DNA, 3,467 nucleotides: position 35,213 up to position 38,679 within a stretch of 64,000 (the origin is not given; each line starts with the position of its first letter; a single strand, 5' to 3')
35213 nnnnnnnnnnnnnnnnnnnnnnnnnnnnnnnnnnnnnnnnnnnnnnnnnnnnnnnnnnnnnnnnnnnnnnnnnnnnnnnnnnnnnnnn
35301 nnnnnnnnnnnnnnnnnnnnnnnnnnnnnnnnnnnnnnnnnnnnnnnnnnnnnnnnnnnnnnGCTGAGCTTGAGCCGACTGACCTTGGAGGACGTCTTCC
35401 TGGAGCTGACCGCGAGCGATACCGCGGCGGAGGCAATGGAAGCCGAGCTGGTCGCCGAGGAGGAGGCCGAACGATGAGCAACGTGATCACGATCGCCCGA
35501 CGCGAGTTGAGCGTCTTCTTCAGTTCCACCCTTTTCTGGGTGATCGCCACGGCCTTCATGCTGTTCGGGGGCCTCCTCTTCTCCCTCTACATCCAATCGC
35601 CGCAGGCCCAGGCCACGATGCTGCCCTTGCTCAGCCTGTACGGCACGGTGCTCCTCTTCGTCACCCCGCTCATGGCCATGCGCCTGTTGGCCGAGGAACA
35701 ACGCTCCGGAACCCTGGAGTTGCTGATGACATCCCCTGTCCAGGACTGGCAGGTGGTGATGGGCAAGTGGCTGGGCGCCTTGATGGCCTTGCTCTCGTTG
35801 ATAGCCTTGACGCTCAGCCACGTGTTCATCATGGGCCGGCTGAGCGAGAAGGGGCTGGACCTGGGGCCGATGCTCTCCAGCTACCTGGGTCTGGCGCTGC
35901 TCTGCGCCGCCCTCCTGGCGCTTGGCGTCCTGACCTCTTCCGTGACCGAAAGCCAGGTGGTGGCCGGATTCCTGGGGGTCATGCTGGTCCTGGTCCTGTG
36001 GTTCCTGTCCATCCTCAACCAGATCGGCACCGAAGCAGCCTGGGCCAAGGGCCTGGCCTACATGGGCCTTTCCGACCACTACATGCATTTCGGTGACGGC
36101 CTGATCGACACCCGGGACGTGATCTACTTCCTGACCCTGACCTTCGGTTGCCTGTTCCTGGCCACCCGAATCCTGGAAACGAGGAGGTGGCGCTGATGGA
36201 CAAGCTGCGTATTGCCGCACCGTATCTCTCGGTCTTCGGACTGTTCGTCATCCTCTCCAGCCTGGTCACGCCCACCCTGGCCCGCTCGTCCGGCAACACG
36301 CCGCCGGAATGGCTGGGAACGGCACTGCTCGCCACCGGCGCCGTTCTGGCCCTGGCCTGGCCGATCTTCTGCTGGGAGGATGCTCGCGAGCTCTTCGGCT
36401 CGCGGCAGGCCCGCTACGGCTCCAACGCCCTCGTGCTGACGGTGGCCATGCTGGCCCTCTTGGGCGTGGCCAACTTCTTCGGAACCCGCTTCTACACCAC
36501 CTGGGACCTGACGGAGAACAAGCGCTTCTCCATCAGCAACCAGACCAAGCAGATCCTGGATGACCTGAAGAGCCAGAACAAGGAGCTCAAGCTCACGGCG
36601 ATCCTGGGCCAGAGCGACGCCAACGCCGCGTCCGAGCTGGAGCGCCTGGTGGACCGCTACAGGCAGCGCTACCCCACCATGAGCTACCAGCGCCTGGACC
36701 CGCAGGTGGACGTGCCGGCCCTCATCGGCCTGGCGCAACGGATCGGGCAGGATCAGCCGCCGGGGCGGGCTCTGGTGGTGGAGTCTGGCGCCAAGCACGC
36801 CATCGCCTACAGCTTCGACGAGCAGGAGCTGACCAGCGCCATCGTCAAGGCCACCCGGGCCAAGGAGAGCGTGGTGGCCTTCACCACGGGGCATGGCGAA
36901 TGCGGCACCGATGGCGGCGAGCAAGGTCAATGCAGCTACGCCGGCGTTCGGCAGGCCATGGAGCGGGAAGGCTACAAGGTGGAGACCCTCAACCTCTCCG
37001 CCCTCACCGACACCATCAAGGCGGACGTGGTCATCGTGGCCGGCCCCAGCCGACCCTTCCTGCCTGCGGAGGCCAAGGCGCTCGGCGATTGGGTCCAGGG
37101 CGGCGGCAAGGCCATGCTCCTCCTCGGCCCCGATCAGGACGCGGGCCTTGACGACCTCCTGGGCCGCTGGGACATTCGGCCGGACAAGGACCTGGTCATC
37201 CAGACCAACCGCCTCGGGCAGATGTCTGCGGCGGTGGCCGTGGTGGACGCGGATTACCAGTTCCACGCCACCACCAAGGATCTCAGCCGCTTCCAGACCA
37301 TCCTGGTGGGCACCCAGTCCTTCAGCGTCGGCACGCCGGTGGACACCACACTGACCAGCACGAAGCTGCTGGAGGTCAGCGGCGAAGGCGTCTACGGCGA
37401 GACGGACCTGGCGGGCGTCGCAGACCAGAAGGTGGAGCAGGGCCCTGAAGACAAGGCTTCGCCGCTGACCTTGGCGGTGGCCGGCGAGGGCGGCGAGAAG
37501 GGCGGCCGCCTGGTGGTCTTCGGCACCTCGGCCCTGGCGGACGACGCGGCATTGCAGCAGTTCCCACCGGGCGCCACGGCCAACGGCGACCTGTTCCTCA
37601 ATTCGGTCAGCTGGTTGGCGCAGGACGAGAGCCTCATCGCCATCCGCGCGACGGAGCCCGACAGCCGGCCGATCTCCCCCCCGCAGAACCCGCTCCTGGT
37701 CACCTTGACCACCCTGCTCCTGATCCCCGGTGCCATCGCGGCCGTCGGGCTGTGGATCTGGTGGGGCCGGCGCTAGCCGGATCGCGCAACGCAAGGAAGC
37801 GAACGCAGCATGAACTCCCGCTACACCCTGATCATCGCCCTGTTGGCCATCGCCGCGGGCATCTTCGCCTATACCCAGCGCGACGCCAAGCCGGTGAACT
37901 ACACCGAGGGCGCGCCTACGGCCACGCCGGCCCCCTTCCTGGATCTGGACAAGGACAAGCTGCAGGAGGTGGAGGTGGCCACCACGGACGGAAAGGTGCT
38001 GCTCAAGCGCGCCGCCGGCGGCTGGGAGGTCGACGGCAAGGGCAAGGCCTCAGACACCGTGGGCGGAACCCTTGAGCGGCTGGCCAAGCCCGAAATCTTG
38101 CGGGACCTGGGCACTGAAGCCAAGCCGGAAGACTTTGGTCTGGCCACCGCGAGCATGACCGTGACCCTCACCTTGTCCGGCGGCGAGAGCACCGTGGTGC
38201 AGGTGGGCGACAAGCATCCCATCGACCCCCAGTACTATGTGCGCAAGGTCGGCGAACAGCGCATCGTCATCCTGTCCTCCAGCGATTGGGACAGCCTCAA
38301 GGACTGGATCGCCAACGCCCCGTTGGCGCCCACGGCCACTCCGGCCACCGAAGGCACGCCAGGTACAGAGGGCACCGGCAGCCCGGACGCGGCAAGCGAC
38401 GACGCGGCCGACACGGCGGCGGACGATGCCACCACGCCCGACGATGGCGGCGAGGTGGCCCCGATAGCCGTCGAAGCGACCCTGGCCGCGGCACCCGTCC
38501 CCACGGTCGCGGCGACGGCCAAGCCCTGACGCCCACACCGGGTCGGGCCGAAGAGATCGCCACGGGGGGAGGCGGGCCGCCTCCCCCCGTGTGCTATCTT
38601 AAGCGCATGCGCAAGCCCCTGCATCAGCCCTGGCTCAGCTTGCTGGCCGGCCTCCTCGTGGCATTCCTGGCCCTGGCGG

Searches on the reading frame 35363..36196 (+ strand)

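Call 55: search_protein_families(library=pfam, proteins=[window:35363-36196:+], max_evalue=0.00001)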
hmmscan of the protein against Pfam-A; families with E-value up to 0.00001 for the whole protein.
window:35363-36196:+ (277 aa): 5 families
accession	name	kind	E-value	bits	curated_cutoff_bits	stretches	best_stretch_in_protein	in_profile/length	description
PF12679.13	ABC2_membrane_2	-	6.9e-15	55.5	27.2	1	43-218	2-201/283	ABC-2 family transporter protein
PF12698.13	ABC2_membrane_3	-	9.9e-10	38.5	31.6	1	89-217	164-287/347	ABC-2 family transporter protein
PF12730.13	ABC2_membrane_4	-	3.6e-07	30.8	27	1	57-209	16-176/179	ABC-2 family transporter protein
PF13346.12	ABC2_membrane_5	-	3.2e-06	27.3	25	0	92-258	37-184/205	ABC-2 family transporter protein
PF01061.29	ABC2_membrane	-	4.4e-06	26.8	26.9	1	41-216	3-177/211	ABC-2 type transporter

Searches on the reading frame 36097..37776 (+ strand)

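Call 55: search_protein_families(library=pfam, proteins=[window:36097-37776:+], max_evalue=0.00001)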
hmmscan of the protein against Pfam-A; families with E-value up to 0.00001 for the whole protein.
window:36097-37776:+ (559 aa): 2 families
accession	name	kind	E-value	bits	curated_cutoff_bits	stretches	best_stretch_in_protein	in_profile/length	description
PF09822.16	ABC_transp_aux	-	3.8e-16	59.6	34.7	1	259-502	3-287/288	ABC-type uncharacterized transport system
PF14258.12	DUF4350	-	1.7e-08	35.4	30.4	1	281-359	9-86/181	Domain of unknown function (DUF4350)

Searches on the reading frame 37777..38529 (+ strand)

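Call 55: search_protein_families(library=pfam, proteins=[window:37777-38529:+], max_evalue=0.00001)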
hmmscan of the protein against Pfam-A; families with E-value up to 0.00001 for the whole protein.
window:37777-38529:+ (250 aa): 1 family
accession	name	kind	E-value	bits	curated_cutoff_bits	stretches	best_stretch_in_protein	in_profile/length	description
PF14238.11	DUF4340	-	7.9e-10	39.7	25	1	106-213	27-137/183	Domain of unknown function (DUF4340)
